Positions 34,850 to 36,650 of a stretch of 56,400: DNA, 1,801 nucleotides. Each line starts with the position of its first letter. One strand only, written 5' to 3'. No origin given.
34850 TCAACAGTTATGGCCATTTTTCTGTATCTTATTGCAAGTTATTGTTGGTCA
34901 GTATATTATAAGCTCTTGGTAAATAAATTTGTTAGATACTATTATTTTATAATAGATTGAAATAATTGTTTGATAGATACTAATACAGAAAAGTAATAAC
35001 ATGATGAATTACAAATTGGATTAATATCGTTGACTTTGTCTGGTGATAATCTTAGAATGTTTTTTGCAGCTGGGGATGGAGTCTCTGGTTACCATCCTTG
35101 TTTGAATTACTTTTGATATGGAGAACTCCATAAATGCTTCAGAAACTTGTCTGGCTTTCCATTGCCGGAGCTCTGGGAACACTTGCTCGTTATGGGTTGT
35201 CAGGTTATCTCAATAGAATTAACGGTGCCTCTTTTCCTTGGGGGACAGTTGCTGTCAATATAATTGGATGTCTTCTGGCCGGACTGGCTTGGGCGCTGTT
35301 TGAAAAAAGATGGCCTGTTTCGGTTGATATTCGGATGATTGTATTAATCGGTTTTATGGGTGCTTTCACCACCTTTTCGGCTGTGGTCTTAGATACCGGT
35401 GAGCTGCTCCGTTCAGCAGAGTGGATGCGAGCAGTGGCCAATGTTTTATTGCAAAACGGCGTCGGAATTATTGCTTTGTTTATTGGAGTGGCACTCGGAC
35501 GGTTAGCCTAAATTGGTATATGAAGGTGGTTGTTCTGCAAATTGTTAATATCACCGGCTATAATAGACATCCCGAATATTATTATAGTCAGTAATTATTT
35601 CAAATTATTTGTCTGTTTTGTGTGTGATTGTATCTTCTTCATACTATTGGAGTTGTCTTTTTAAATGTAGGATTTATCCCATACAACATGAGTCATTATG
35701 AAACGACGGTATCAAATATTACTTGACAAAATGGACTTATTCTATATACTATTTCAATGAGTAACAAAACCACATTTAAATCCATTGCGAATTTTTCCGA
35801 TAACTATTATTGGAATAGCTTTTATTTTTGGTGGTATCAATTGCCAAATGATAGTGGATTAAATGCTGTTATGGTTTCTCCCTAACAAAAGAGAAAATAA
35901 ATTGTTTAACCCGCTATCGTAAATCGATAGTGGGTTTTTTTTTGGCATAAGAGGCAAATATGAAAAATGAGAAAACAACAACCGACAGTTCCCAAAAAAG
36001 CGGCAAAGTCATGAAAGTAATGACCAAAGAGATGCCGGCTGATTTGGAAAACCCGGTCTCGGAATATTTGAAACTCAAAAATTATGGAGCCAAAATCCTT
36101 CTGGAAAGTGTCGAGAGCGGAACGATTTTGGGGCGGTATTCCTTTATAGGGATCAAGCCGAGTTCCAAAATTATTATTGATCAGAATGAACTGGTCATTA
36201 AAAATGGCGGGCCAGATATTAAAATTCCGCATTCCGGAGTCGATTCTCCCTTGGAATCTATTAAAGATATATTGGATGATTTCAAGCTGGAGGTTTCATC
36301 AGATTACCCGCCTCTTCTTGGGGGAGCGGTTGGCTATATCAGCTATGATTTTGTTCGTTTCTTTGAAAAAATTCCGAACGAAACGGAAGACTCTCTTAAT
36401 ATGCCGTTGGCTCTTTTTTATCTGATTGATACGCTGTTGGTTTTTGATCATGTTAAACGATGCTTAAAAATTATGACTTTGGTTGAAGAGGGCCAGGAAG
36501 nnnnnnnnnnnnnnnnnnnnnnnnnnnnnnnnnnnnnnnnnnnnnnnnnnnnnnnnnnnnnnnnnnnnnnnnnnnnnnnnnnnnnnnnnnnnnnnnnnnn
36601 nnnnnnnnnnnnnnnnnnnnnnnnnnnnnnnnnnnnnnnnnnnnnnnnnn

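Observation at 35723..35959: Classical ribosome-mediated attenuator whose leader peptide senses Tyr, Phe and Trp together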

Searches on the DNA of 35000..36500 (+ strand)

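Call 6: search_rna_families(source=window, start=35000, end=36500, threshold=evalue, max_evalue=10, show_alignments=3)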
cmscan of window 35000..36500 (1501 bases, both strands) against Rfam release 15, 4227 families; matches with E-value up to 10: 11.
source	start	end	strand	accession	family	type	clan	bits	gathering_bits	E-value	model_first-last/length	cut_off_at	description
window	35873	35943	+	RF02371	PyrG_leader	Cis-reg; leader;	-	30.2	65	0.12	1-78/78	no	PyrG leader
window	35834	35943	+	RF00514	His_leader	Cis-reg; leader;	-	25.9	49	0.11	1-126/126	no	Histidine operon leader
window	35875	35943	+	RF02278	Betaproteobacteria_toxic_sRNA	Gene; sRNA;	-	20.4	50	0.29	1-64/64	no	Betaproteobacteria toxic small RNA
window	35847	35941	+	RF04315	manA-II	Cis-reg;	-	19.5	100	1.9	1-147/147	no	manA_II ncRNA motif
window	35644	35670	-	RF03612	mir-608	Gene; miRNA;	-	18.5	90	4.5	27-53/82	no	mir-608 microRNA precursor family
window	35877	35943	+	RF02837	anti-hemB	Gene; sRNA;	-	18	49.5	0.3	1-81/81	no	Burkholderia RNA 7 (anti-hemB)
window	35823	35943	+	RF00513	Trp_leader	Cis-reg; leader;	-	17.5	41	2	1-100/100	no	Tryptophan operon leader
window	35850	35918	-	RF04295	mir-329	Gene; miRNA;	CL00149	17.1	76.8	2.4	1-80/80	no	mir-329 microRNA precursor family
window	35826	35949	+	RF00557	L10_leader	Cis-reg; leader;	-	17.1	44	5.8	1-138/138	no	Ribosomal protein L10 leader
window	35102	35138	-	RF03050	RAGATH-25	Gene; sRNA;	-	13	49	6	1-50/50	no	RAGATH-25 RNA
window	35865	35948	-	RF02099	rivX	Gene; sRNA;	-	10.9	100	6.9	1-248/248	no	rivX sRNA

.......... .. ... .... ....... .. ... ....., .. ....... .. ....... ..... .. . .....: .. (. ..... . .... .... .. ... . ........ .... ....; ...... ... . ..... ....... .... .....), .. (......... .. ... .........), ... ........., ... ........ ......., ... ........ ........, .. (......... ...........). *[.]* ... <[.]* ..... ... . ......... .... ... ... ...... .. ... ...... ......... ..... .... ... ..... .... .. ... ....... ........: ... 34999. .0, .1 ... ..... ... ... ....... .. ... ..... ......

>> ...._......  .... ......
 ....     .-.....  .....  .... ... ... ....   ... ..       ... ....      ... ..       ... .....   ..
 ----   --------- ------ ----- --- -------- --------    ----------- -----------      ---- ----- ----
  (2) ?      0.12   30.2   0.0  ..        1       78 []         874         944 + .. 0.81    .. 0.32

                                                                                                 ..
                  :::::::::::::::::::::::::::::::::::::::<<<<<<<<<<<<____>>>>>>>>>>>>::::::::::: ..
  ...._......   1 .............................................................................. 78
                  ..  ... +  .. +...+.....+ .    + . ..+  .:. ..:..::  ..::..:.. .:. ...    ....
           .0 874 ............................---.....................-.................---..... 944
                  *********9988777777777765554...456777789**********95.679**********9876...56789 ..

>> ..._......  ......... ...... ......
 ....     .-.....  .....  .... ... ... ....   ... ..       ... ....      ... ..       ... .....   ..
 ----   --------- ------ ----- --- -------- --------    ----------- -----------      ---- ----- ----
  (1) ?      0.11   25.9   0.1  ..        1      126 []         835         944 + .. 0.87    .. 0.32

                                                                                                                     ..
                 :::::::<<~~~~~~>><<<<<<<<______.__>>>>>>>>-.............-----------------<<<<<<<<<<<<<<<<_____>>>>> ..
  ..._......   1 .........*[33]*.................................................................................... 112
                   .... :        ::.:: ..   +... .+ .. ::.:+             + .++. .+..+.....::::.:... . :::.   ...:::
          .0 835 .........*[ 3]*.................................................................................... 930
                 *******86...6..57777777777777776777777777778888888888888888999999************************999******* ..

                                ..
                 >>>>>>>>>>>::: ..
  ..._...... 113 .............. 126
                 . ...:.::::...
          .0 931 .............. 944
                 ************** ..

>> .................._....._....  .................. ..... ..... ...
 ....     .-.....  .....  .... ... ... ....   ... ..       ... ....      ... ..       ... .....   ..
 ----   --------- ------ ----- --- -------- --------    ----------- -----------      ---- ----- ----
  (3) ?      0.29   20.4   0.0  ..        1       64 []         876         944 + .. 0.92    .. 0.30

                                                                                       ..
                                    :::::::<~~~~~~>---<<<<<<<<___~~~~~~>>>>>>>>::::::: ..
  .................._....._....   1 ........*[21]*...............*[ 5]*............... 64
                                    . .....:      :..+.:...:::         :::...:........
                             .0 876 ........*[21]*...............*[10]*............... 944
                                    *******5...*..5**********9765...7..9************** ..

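Call 67: build_rna_model(alignment_id=A1, structure=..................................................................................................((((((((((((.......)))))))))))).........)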
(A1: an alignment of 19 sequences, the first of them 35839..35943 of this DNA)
Model R1 built from alignment A1 (19 sequences, 138 columns); structure: as given.
model positions 105; base pairs 12; branch points 0; effective number of sequences 8.33; information 0.59 bits per position. Calibrated on 0.2 Mb of random sequence (short: E-values are rough).
structure used (alignment columns):
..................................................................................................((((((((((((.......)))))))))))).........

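Call 68: search_with_rna_model(model_id=R1, sources=[window, L001, L002, L003, L004, L005, L006, L007, L008, L009, L010, L011, L012, L013, L014, L015, L016, L017, L018, L019, L020, L021, L022, L023, L024, L025, L026, L027, L028, L029, L030, L031, L032, L033, L034, L035, L036, L037, L038, L039, L040, L041, L042, L043, L044, L045, L046, L047, L048, L049, L050, L051, L052, L053, L054, L055, L056, L057, L058, L059, L060, L061, L062, L063, L064, L065, L066, L067, L068, L069, L070, L071, L072, L073, L074, L075, L076, L077, L078, L079, L080], max_evalue=1)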
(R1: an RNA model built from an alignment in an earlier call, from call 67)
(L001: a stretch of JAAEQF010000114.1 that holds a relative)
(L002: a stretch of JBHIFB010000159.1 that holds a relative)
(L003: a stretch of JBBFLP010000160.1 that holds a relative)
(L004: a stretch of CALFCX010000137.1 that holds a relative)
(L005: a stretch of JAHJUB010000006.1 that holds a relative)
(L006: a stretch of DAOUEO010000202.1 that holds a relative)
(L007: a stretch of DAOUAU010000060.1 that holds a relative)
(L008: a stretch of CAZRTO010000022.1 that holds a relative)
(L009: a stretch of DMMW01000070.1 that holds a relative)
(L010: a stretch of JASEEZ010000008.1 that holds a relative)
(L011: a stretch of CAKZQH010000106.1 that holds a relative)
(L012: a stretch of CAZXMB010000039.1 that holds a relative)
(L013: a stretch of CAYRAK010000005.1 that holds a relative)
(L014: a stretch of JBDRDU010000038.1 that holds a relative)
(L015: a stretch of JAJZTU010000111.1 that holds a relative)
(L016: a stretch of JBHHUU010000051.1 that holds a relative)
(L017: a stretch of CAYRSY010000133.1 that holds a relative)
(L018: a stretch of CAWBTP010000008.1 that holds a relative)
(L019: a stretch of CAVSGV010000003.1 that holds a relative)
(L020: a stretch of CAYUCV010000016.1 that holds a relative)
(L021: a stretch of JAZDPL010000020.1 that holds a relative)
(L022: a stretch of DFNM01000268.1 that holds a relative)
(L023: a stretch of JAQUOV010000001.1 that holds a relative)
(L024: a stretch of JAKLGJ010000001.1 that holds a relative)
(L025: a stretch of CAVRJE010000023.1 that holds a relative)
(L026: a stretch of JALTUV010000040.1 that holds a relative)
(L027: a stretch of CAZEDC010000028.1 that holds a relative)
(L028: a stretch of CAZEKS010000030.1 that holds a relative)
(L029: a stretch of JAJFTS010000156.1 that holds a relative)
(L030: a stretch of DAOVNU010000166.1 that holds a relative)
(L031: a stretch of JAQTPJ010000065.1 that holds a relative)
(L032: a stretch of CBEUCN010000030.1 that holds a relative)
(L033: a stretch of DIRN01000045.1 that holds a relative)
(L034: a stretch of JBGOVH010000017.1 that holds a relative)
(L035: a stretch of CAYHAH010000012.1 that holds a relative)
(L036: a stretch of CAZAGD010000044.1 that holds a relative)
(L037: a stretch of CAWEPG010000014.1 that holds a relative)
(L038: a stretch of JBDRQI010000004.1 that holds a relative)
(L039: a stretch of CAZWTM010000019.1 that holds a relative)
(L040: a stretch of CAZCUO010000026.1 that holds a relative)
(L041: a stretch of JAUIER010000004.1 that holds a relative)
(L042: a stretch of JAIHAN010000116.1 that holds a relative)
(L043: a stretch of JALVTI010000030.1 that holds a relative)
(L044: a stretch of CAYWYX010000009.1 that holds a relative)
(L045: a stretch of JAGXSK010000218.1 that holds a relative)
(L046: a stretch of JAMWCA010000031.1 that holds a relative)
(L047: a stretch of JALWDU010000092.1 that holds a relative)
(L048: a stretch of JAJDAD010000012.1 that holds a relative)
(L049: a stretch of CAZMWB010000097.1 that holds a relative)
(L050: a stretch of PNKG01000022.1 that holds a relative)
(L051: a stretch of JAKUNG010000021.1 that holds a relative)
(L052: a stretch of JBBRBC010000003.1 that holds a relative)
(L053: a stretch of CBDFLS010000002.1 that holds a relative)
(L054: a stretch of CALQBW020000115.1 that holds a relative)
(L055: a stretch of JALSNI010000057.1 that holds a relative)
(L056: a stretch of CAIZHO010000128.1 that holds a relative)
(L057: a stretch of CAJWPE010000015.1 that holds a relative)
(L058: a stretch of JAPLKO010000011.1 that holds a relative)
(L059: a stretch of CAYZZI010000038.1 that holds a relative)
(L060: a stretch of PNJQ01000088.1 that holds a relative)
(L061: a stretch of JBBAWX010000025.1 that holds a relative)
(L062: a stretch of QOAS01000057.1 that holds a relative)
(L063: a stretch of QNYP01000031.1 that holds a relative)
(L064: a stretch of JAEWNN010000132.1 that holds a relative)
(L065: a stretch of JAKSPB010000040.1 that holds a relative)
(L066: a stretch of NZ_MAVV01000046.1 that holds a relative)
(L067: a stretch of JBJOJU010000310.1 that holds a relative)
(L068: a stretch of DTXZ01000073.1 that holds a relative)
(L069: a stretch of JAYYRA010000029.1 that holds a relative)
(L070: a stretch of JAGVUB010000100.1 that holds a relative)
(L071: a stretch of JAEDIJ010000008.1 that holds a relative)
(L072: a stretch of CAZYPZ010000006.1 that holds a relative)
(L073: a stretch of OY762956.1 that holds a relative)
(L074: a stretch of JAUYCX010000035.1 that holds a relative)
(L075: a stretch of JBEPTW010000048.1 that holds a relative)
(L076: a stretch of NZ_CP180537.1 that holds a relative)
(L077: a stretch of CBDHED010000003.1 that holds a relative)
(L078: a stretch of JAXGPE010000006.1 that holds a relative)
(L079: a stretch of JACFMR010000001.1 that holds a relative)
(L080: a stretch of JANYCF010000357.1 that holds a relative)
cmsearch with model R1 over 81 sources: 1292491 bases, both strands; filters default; matches with E-value up to 1: 10.
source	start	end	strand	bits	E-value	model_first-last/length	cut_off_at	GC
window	35838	35942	+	85.3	3.4e-17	1-105/105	no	0.32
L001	6543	6640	+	72.3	4.3e-14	1-105/105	no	0.39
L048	9844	9951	+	51.3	4.4e-09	1-105/105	no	0.45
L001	6607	6633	-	22.2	0.036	72-98/105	no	0.56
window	35908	35936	-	20.2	0.11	71-99/105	no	0.45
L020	5224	5265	+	19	0.21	59-105/105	no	0.52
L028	1734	1834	-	18.2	0.33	1-105/105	no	0.34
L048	9915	9945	-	17.7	0.44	71-99/105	no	0.35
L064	2872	2901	-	16.9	0.69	71-103/105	no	0.63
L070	3028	3057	-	16.7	0.75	71-103/105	no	0.6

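Call 69: search_with_rna_model(model_id=R1, sources=[L081, L082, L083, L084, L085, L086, L087, L088, L089, L090, L091, L092, L093, L094, L095, L096, L097, L098, L099, L100, L101, L102, L103, L104, L105, L106, L107, L108, L109, L110, L111, L112, L113, L114, L115, L116, L117, L118, L119, L120, L121, L122, L123, L124, L125, L126, L127, L128, L129, L130, L131, L132, L133, L134, L135, L136, L137, L138, L139, L140, L141, L142, L143, L144, L145, L146, L147, L148, L149, L150, L151, L152, L153, L154, L155, L156, L157, L158, L159, L160, L161, L162, L163, L164, L165, L166, L167, L168, L169, L170, L171, L172, L173], max_evalue=1)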
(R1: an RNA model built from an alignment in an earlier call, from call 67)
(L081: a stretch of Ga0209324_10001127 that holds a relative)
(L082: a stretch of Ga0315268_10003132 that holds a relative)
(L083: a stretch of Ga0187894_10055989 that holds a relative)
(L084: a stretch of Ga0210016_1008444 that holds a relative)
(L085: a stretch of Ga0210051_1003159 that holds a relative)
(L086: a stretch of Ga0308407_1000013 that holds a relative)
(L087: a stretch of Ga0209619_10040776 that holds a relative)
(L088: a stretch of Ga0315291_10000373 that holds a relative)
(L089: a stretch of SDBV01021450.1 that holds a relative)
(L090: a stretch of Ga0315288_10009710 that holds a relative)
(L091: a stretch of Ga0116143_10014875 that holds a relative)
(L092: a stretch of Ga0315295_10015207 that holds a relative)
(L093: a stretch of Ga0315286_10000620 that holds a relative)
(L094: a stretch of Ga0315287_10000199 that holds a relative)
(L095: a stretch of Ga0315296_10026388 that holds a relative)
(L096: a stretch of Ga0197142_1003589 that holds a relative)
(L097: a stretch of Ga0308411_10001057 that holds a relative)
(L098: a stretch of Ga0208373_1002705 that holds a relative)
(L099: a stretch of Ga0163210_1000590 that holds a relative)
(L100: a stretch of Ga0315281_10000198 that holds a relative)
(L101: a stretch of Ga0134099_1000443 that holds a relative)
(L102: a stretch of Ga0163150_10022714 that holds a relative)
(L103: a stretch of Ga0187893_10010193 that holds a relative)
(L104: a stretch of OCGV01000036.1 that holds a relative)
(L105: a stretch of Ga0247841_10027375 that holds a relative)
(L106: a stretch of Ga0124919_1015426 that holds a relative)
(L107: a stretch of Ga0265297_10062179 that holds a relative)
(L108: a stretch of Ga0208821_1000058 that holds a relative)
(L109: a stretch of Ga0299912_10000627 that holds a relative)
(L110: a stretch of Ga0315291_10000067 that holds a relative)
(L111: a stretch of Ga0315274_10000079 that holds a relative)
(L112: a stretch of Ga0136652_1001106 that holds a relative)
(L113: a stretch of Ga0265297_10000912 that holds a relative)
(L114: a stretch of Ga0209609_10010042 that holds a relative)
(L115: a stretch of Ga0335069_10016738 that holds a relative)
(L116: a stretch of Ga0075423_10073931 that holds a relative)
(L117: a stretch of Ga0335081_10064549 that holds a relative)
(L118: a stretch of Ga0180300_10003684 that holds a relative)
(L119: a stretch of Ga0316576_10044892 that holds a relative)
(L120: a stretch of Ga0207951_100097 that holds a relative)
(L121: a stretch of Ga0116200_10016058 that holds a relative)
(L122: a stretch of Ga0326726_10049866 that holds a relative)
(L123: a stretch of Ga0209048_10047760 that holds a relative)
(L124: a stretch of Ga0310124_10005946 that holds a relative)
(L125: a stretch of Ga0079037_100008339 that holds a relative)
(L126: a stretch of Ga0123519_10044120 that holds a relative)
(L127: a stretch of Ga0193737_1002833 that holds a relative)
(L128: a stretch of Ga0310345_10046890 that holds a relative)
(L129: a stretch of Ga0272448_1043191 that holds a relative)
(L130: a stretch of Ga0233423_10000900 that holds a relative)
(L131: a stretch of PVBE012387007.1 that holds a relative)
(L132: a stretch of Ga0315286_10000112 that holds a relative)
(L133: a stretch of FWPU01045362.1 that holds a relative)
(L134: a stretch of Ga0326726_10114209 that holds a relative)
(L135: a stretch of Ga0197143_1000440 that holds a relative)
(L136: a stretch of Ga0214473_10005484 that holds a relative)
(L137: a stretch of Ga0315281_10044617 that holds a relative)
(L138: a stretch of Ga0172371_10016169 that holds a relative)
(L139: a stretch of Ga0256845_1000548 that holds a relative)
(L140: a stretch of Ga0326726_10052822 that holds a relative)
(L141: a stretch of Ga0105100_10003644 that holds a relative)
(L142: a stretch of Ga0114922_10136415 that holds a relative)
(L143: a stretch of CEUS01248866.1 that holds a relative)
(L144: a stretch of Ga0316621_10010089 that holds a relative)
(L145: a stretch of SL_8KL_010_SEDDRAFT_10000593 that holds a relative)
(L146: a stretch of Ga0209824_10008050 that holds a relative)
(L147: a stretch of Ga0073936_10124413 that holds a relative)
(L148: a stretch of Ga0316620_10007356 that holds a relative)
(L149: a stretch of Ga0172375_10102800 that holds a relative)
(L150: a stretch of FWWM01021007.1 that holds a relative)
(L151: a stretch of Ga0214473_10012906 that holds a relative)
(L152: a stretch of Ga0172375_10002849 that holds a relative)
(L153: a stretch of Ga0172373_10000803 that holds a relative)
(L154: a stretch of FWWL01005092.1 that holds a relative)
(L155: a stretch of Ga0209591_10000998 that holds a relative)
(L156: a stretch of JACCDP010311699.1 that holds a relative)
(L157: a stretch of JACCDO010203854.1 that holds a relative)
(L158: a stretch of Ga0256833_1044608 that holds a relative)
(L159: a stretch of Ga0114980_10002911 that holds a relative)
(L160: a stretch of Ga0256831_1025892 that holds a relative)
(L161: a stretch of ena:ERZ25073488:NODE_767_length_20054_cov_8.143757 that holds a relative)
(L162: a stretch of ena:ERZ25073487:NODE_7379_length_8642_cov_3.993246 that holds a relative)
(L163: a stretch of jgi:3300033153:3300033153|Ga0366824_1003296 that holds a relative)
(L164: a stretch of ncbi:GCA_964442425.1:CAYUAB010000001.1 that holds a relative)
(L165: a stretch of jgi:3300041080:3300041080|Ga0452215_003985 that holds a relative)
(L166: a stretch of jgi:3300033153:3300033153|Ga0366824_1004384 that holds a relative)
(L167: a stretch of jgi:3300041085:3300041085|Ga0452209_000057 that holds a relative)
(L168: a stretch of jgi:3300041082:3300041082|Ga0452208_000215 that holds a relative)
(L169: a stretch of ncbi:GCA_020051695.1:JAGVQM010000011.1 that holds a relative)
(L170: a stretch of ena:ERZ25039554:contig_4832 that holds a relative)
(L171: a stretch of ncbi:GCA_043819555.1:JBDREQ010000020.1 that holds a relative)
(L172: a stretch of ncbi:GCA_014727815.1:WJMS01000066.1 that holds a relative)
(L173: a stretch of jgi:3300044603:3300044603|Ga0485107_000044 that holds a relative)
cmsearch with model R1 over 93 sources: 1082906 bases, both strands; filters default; matches with E-value up to 1: 35.
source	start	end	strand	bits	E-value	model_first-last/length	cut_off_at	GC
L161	2835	2938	+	91.1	1.2e-18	1-105/105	no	0.31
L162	4793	4896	+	91.1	1.2e-18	1-105/105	no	0.31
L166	9874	9979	+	87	1.1e-17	1-105/105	no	0.44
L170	9872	9975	+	85.3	2.9e-17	1-105/105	no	0.49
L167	9876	9979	+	84.2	5.3e-17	1-105/105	no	0.42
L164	9879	9982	+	83.6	7.5e-17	1-105/105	no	0.38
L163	9879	9982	+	83.4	8.2e-17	1-105/105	no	0.37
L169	9876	9980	+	78.1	1.5e-15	1-105/105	no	0.5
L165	9661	9762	+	77.1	2.6e-15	1-105/105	no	0.38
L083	843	941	+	68.5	3e-13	1-105/105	no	0.41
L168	5285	5383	+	67.9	4.1e-13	1-105/105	no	0.48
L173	9876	9985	+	67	6.6e-13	1-105/105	no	0.59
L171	9896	9981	+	64.2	3.1e-12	1-105/105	no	0.43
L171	9688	9782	+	61.2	1.6e-11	1-105/105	no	0.42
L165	9883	9983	+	50.6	5.5e-09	1-105/105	no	0.47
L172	9872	9980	+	49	1.3e-08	1-105/105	no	0.6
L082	2093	2201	+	48.6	1.6e-08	1-105/105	no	0.56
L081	3969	4056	+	44.1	1.8e-07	1-105/105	no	0.45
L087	1481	1568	+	44.1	1.8e-07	1-105/105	no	0.45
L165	9723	9814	-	39.7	2.1e-06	1-105/105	no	0.32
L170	9938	10026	-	35.3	2.4e-05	1-105/105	no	0.49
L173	9944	10032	-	33.6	5.9e-05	1-105/105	no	0.56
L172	9939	10026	-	28.3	0.0011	1-105/105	no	0.56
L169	9946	10032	-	28.1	0.0012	1-105/105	no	0.48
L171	9947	9975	-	26.8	0.0025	71-99/105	no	0.55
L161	2904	3004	-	26.2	0.0035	1-105/105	no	0.33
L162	4862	4962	-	26.2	0.0035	1-105/105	no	0.33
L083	904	1003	-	26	0.0038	1-105/105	no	0.35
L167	9946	9973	-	25.1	0.0064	71-99/105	no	0.57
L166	9942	10029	-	24.6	0.0083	1-105/105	no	0.43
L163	9948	10050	-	23.3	0.017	1-105/105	no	0.38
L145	2341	2431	-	20.6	0.074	1-105/105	no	0.3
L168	5350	5379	-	20.3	0.091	71-99/105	no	0.47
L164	9948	10050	-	18.5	0.24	1-105/105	no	0.39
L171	9750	9776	-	17.7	0.37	71-99/105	no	0.41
